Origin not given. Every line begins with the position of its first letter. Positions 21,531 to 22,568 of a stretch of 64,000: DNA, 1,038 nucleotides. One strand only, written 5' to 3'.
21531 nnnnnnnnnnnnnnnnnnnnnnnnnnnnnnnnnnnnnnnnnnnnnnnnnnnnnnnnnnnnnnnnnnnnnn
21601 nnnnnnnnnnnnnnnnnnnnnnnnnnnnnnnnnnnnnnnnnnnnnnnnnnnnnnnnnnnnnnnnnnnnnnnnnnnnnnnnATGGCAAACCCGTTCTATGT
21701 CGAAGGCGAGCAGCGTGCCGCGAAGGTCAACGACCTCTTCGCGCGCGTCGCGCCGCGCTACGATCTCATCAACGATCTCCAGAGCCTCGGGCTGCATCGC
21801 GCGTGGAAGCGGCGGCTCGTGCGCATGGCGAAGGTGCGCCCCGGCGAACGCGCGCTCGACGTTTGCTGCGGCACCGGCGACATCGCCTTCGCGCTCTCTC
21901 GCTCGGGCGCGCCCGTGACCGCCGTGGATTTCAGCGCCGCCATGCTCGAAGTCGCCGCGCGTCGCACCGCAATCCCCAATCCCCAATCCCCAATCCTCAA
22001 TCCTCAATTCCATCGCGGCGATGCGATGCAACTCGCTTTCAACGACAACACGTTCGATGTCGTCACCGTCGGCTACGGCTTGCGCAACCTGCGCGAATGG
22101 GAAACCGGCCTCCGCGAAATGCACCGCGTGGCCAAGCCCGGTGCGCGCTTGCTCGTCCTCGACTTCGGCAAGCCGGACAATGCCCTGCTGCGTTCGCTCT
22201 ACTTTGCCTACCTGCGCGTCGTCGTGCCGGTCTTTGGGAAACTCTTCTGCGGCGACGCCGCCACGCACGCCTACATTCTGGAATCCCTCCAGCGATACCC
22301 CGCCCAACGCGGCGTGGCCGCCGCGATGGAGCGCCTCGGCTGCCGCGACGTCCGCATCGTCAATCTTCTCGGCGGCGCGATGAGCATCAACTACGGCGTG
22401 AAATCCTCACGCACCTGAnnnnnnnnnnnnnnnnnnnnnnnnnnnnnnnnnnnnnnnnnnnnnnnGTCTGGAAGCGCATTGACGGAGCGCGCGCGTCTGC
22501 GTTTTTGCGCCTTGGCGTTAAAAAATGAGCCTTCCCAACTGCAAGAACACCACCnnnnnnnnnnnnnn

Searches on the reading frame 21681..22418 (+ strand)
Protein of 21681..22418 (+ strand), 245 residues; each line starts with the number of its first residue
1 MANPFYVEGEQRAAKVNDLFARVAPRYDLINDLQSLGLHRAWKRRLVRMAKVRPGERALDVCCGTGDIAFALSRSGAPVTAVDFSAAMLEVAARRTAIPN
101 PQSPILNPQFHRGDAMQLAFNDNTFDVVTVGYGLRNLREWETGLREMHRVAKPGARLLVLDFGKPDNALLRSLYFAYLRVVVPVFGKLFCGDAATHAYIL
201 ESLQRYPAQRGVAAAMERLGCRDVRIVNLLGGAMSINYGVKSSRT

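Call 48: search_protein_families(library=pfam, proteins=[window:21681-22418:+], max_evalue=0.001)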
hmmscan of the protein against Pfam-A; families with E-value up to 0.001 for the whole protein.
window:21681-22418:+ (245 aa): 6 families
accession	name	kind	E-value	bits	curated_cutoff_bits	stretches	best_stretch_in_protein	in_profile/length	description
PF01209.24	Ubie_methyltran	-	1.3e-59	201.8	20.1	1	12-241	5-233/233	ubiE/COQ5 methyltransferase family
PF08241.18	Methyltransf_11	-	7.2e-21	75.1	21.2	1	59-158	1-94/95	Methyltransferase domain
PF13649.12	Methyltransf_25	-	1.6e-20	74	27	1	59-154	2-96/97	Methyltransferase domain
PF13847.12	Methyltransf_31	-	2.7e-15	56.7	27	1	54-163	3-113/145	Methyltransferase domain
PF08242.18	Methyltransf_12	-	5.3e-14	53.2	30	1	59-157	1-98/98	Methyltransferase domain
PF13489.12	Methyltransf_23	-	6.3e-14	52.5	27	1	39-171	6-128/164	Methyltransferase domain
